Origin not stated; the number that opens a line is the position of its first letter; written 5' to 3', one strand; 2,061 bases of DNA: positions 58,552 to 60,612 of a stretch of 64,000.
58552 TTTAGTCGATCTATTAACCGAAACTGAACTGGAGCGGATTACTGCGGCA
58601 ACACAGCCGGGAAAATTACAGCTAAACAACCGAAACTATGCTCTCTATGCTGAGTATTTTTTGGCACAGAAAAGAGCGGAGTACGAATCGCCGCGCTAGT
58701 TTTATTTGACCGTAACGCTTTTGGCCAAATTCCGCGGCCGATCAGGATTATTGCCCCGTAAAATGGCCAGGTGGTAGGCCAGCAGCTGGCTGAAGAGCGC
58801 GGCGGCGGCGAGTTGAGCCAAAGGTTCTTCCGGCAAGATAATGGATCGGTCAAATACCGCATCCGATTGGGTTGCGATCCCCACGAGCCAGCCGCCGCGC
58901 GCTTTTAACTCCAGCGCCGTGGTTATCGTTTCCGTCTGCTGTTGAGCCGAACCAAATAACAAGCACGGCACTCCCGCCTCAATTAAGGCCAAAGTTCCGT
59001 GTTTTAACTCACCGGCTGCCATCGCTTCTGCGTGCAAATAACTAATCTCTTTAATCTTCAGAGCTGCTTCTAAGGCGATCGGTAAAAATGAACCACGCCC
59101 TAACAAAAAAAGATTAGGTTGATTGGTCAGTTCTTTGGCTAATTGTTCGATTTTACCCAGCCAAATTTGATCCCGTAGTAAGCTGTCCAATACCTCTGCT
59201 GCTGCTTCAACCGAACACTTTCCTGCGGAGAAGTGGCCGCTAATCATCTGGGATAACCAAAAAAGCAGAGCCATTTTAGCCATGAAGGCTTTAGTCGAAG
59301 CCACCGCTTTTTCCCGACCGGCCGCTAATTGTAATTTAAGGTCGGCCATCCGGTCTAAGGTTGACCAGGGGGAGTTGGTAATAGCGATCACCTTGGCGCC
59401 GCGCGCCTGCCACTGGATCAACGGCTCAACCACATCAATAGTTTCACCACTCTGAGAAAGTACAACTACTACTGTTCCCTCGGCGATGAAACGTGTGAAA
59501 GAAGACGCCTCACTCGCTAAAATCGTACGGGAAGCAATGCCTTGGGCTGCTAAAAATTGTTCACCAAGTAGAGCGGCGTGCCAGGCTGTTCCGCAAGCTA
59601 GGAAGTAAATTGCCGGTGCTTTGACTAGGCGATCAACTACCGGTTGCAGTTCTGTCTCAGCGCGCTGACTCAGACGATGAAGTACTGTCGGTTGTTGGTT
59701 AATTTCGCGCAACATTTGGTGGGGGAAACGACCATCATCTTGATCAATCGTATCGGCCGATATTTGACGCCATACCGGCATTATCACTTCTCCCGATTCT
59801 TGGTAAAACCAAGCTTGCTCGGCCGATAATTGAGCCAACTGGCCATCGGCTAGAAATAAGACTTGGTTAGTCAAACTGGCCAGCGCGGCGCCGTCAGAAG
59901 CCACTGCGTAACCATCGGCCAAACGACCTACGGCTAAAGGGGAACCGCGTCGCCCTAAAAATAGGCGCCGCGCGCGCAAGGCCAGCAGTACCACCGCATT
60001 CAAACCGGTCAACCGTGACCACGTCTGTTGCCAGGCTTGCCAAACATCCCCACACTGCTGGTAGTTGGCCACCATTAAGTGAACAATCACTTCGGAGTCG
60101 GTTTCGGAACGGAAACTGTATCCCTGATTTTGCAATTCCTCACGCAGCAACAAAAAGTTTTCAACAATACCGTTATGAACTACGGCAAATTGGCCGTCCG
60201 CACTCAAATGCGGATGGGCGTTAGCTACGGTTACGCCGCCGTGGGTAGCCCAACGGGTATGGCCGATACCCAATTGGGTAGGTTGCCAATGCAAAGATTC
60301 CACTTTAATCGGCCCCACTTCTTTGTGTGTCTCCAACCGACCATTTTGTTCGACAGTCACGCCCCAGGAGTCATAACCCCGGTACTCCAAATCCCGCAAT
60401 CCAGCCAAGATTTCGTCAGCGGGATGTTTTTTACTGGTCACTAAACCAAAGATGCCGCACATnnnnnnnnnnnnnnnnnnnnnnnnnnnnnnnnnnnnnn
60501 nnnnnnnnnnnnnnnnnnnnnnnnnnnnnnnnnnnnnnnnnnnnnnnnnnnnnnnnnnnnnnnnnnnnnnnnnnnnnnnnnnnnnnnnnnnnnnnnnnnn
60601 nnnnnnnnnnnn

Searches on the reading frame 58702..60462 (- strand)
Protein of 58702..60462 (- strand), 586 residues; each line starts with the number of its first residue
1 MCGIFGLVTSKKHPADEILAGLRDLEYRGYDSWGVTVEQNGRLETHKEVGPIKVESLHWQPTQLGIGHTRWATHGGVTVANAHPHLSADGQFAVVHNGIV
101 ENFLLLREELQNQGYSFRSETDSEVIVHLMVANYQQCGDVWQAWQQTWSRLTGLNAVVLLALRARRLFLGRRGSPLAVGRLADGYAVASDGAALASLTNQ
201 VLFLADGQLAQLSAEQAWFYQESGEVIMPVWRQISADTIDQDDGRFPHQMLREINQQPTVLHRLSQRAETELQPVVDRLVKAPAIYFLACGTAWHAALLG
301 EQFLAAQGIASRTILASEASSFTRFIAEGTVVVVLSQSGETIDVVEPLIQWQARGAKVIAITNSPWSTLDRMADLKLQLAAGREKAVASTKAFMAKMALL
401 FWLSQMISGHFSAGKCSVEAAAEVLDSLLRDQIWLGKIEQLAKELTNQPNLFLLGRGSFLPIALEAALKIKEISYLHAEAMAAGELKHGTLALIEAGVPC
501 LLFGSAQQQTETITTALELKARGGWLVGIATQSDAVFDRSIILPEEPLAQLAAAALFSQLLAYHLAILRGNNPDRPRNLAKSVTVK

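Call 8: find_related_loci(query=window:58702-60462:-, collection=genome_contigs, flank=3000)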
Query window:58702-60462:- (586 aa) in genome_contigs; peptide patterns used: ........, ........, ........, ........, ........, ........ (x = any residue, [..] = any of these).
47 stretches matched a pattern, but none encodes a relative of the query by tblastn (E <= 1e-3).

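Call 9: find_homologous_proteins(query=window:58702-60462:-, max_evalue=1e-30)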
Query window:58702-60462:- (586 aa): 8000 proteins with E <= 1e-30 among 8000 candidates; the best 120 are listed.
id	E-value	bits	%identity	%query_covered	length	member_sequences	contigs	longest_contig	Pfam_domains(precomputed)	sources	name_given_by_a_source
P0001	0.0e+0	1300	100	100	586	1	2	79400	PF01380.28,PF13522.12,PF13537.12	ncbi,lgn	-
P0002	7.9e-195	667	55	100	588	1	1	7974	PF01380.28,PF13522.12,PF13537.12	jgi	jgi:glucosamine--fructose-6-phosphate aminotransferase (isomerizing)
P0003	2.7e-186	639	53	100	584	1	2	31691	PF01380.28,PF13522.12,PF13537.12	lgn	-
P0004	4.3e-180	618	55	90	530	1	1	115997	PF01380.28,PF13522.12,PF13537.12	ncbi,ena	-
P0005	1.7e-150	521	46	100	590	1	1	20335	PF01380.28,PF13522.12,PF13537.12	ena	-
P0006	6.9e-149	515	45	100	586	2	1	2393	PF01380.28,PF13522.12,PF13537.12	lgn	-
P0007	6.0e-148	512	44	100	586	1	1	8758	PF01380.28,PF13522.12,PF13537.12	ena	-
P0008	2.0e-147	511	43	100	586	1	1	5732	PF13230.12,PF01380.28,PF13522.12,PF13537.12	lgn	-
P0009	3.7e-147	510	44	100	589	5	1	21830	PF01380.28,PF13522.12,PF13537.12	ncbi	-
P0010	3.8e-147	510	43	100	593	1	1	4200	PF01380.28,PF13522.12,PF13537.12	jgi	jgi:glucosamine--fructose-6-phosphate aminotransferase (isomerizing)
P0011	9.2e-147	508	44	100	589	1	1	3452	PF01380.28,PF13522.12,PF13537.12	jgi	jgi:glucosamine--fructose-6-phosphate aminotransferase (isomerizing)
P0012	2.3e-146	507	43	100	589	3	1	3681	PF01380.28,PF13522.12,PF13537.12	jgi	jgi:glucosamine--fructose-6-phosphate aminotransferase (isomerizing)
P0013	3.5e-146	506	42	100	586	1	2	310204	PF13230.12,PF01380.28,PF13522.12,PF13537.12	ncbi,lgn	-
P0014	8.6e-145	502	42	100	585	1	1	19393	PF01380.28,PF13522.12,PF13537.12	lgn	-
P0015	1.2e-144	501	43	100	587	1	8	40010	PF01380.28,PF13522.12,PF13537.12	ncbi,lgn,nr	ncbi:MAG: glutamine--fructose-6-phosphate transaminase (isomerizing) [Candidatus Levybacteria bacter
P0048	2.3e-141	491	44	100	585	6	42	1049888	PF01380.28,PF13580.12,PF13522.12,PF13537.12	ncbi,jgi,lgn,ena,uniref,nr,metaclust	ncbi:MAG: Glucosamine/fructose-6-phosphate aminotransferase, isomerizing [Candidatus Beckwithbacteri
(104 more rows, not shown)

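Call 10: find_encoding_contigs(protein=P0001, flank=2000, max_places=3)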
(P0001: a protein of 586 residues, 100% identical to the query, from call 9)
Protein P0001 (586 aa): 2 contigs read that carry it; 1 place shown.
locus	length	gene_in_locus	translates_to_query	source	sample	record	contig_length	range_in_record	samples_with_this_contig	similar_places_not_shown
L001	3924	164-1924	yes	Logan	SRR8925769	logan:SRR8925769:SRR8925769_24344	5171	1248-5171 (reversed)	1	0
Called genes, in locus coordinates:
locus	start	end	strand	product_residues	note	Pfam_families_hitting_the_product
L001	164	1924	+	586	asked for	PF13522:GATase_6, PF13537:GATase_7, PF01380:SIS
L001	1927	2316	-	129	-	-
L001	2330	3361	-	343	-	PF00953:Glycos_transf_4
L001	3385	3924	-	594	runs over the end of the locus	?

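Call 11: find_encoding_contigs(protein=P0002, flank=2000, max_places=3)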
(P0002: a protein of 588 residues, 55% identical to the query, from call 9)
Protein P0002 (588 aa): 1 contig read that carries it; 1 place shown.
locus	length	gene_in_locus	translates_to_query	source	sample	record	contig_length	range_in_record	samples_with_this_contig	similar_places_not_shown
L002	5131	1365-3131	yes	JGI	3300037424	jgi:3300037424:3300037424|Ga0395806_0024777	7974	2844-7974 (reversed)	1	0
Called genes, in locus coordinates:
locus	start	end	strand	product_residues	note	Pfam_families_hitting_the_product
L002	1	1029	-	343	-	?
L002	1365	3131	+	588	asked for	PF13522:GATase_6, PF13537:GATase_7, PF01380:SIS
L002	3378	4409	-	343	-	PF00953:Glycos_transf_4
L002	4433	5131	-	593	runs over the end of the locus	PF12229:PG_binding_4, PF04294:VanW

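Call 12: find_encoding_contigs(protein=P0003, flank=2000, max_places=3)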
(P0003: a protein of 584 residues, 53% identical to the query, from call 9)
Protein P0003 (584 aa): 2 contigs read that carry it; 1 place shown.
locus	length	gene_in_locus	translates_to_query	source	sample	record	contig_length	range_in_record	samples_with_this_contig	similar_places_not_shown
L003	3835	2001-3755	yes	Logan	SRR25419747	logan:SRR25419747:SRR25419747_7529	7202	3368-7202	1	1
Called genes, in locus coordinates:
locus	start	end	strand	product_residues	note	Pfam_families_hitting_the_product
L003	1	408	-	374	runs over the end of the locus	PF01098:FTSW_RODA_SPOVE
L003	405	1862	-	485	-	PF02875:Mur_ligase_C (faint), PF21799:MurD-like_N, PF08245:Mur_ligase_M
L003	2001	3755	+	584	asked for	PF13522:GATase_6, PF13537:GATase_7, PF01380:SIS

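Call 13: find_encoding_contigs(protein=P0004, flank=2000, max_places=3)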
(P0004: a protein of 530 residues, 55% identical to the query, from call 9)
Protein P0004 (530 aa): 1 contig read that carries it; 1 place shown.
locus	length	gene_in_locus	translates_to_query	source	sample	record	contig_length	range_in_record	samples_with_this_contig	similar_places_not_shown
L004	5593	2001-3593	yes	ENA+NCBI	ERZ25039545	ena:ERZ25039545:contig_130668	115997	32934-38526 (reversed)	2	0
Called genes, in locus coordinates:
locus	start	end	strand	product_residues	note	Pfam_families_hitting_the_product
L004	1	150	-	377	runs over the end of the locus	PF01098:FTSW_RODA_SPOVE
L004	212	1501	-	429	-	PF21799:MurD-like_N (weak), PF08245:Mur_ligase_M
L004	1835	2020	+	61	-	-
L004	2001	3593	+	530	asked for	PF13522:GATase_6, PF13537:GATase_7, PF01380:SIS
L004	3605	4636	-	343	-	PF00953:Glycos_transf_4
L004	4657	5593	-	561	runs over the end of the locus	PF12229:PG_binding_4, PF04294:VanW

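Call 29: find_encoding_contigs(protein=P0005, flank=1500, max_places=2)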
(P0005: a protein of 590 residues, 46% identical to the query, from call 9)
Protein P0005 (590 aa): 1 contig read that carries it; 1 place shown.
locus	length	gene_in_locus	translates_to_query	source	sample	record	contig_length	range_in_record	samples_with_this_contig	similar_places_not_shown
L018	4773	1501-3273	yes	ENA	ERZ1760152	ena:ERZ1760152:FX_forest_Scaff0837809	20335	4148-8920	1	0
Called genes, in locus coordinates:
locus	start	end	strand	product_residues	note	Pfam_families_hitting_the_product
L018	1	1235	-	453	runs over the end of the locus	PF02875:Mur_ligase_C (faint), PF21799:MurD-like_N, PF08245:Mur_ligase_M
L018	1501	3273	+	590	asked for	PF13522:GATase_6, PF13537:GATase_7, PF01380:SIS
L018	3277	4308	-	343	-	PF00953:Glycos_transf_4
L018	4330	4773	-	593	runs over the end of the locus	PF12229:PG_binding_4, PF04294:VanW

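Call 30: find_encoding_contigs(protein=P0015, flank=1500, max_places=2)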
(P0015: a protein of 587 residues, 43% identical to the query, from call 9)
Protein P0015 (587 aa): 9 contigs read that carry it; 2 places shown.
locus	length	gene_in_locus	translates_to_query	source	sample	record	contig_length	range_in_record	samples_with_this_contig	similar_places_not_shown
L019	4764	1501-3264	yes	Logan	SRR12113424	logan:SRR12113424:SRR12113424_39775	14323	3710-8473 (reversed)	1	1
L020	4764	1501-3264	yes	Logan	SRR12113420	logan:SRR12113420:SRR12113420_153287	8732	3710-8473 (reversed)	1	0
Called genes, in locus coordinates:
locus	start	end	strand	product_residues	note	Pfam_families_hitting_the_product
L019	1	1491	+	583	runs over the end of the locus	PF00483:NTP_transferase, PF12804:NTP_transf_3, PF25084:LbH_EIF2B, PF14602:Hexapep_2 (faint), PF00132:Hexapep (weak), PF25087:GMPPB_C, PF00132:Hexapep (weak)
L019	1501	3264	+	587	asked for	PF13522:GATase_6, PF13537:GATase_7, PF01380:SIS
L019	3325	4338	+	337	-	PF00953:Glycos_transf_4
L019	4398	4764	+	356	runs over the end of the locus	PF01098:FTSW_RODA_SPOVE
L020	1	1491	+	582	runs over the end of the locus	?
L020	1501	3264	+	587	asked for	PF13522:GATase_6, PF13537:GATase_7, PF01380:SIS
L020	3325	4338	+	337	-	PF00953:Glycos_transf_4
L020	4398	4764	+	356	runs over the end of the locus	PF01098:FTSW_RODA_SPOVE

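Call 31: find_encoding_contigs(protein=P0048, flank=1500, max_places=2)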
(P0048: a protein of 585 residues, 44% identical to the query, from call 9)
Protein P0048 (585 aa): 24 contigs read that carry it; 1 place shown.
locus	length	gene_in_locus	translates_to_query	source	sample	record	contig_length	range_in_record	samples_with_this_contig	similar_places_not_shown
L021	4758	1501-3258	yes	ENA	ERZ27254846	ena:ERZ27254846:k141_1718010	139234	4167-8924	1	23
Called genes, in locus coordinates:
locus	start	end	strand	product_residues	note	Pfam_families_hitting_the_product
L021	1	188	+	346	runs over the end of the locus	PF01565:FAD_binding_4 (weak), PF02873:MurB_C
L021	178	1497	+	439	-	PF00275:EPSP_synthase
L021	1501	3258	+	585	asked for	PF13522:GATase_6, PF13537:GATase_7, PF01380:SIS, PF13580:SIS_2 (faint), PF01380:SIS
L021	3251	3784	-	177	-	-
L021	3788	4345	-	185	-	-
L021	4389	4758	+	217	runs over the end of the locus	PF00702:Hydrolase, PF13419:HAD_2, PF13242:Hydrolase_like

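Call 34: find_encoding_contigs(protein=P0007, flank=1500, max_places=2)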
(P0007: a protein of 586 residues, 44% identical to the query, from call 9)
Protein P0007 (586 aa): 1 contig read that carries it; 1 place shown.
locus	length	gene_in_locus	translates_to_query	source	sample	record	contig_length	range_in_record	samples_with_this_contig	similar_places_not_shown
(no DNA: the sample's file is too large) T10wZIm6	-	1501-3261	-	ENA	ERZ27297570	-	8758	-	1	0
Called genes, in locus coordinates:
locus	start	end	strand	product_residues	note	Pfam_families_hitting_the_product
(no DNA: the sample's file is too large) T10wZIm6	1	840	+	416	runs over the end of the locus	PF00483:NTP_transferase, PF12804:NTP_transf_3, PF25084:LbH_EIF2B, PF14602:Hexapep_2 (faint), PF00132:Hexapep (weak), PF25087:GMPPB_C, PF00132:Hexapep (weak)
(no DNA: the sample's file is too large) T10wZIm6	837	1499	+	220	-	-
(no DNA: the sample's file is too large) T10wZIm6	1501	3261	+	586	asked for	PF13522:GATase_6, PF13537:GATase_7, PF01380:SIS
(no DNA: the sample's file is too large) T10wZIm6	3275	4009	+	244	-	PF00561:Abhydrolase_1, PF12146:Hydrolase_4, PF20408:Abhydrolase_11 (faint), PF12697:Abhydrolase_6, PF03959:FSH1 (weak)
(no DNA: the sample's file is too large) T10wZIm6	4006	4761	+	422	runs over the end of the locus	?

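Call 35: find_encoding_contigs(protein=P0009, flank=1500, max_places=2)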
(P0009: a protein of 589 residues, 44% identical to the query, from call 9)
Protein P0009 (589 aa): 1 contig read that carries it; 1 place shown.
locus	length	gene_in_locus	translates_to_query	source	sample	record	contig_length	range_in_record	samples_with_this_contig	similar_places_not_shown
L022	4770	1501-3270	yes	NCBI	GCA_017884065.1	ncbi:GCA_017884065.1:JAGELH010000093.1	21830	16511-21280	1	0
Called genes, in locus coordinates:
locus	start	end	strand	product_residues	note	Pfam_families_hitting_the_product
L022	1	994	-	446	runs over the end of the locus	PF00206:Lyase_1, PF10397:ADSL_C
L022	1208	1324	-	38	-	-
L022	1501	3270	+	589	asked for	PF13522:GATase_6, PF13537:GATase_7, PF01380:SIS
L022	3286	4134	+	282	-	PF01026:TatD_DNase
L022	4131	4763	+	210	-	PF01725:Ham1p_like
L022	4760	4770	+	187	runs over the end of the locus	?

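Call 36: find_encoding_contigs(protein=P0013, flank=1500, max_places=2)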
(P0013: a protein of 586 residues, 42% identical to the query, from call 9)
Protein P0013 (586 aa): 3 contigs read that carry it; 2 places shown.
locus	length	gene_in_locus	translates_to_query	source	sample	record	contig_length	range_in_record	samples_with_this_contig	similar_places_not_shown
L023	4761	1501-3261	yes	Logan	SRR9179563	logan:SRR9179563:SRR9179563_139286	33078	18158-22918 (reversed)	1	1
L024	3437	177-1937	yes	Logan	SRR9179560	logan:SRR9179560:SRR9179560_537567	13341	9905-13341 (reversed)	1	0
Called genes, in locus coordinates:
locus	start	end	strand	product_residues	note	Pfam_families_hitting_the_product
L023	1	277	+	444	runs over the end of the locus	PF00275:EPSP_synthase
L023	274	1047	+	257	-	PF00483:NTP_transferase, PF01128:IspD, PF12804:NTP_transf_3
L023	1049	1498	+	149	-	PF13420:Acetyltransf_4 (weak), PF13673:Acetyltransf_10, PF00583:Acetyltransf_1, PF13508:Acetyltransf_7, PF08445:FR47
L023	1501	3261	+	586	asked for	PF13230:GATase_4 (weak), PF13522:GATase_6, PF13537:GATase_7, PF01380:SIS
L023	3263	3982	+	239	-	PF00561:Abhydrolase_1, PF03959:FSH1 (faint), PF12146:Hydrolase_4, PF12697:Abhydrolase_6, PF07819:PGAP1 (weak)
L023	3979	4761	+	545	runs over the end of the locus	PF08245:Mur_ligase_M, PF02875:Mur_ligase_C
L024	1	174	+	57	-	?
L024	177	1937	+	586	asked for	PF13230:GATase_4 (weak), PF13522:GATase_6, PF13537:GATase_7, PF01380:SIS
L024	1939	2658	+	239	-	PF00561:Abhydrolase_1, PF03959:FSH1 (faint), PF12146:Hydrolase_4, PF12697:Abhydrolase_6, PF07819:PGAP1 (weak)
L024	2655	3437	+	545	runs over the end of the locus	PF08245:Mur_ligase_M, PF02875:Mur_ligase_C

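Call 37: find_encoding_contigs(protein=P0014, flank=1500, max_places=2)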
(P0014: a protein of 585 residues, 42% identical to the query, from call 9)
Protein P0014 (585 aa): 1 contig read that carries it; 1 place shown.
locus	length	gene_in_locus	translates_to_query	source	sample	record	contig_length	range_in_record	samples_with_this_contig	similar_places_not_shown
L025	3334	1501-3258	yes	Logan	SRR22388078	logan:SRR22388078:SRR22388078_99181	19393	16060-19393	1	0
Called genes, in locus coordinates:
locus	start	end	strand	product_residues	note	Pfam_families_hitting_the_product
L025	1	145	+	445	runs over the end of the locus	PF00275:EPSP_synthase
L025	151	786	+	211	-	PF25084:LbH_EIF2B, PF14602:Hexapep_2 (faint), PF25087:GMPPB_C, PF00132:Hexapep (weak)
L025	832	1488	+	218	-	PF00702:Hydrolase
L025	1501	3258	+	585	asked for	PF13522:GATase_6, PF13537:GATase_7, PF01380:SIS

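Call 61: search_protein_families(library=pfam, proteins=[window:58702-60462:-], max_evalue=0.01)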
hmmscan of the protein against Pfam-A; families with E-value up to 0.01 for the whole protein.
window:58702-60462:- (586 aa): 6 families
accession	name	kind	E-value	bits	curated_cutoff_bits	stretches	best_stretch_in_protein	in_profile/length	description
PF01380.27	SIS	-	5.4e-40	136.7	25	2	279-400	2-125/131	SIS domain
PF13522.11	GATase_6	-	2.1e-21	76.7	27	1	58-190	6-130/130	Glutamine amidotransferase domain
PF13537.11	GATase_7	-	2.8e-15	56.8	25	1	80-194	11-121/123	Glutamine amidotransferase domain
PF13580.11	SIS_2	-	0.00031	21.2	27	1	316-362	92-137/138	SIS domain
PF10432.14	bact-PGI_C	-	0.00092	19.6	24.5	1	439-575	6-140/151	Bacterial phospho-glucose isomerase C-terminal SIS domain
PF13230.11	GATase_4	-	0.0068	15.8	23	0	64-137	73-144/272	Glutamine amidotransferases class-II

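Call 71: list_cluster_members(proteins=[P0001, P0003, P0004, P0005, P0009])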
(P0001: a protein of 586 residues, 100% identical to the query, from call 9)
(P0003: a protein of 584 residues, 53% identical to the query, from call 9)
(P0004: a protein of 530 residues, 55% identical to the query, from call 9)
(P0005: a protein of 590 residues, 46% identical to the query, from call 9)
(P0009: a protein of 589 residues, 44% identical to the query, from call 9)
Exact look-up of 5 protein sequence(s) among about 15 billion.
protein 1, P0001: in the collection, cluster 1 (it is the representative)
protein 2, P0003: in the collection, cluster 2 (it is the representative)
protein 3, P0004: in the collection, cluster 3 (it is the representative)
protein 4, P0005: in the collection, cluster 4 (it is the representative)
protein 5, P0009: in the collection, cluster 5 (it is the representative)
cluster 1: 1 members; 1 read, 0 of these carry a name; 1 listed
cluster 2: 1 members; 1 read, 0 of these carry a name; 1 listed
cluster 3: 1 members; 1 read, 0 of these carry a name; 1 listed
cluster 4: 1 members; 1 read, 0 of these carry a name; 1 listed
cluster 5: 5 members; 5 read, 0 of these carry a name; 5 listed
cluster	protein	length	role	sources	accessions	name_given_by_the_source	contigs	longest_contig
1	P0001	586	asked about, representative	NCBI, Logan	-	-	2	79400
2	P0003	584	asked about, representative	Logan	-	-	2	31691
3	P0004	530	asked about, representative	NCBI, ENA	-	-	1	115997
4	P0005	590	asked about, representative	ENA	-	-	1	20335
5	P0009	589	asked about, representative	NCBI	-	-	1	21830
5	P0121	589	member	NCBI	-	-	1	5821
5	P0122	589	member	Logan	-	-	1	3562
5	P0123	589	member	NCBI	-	-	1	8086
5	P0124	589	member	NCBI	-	-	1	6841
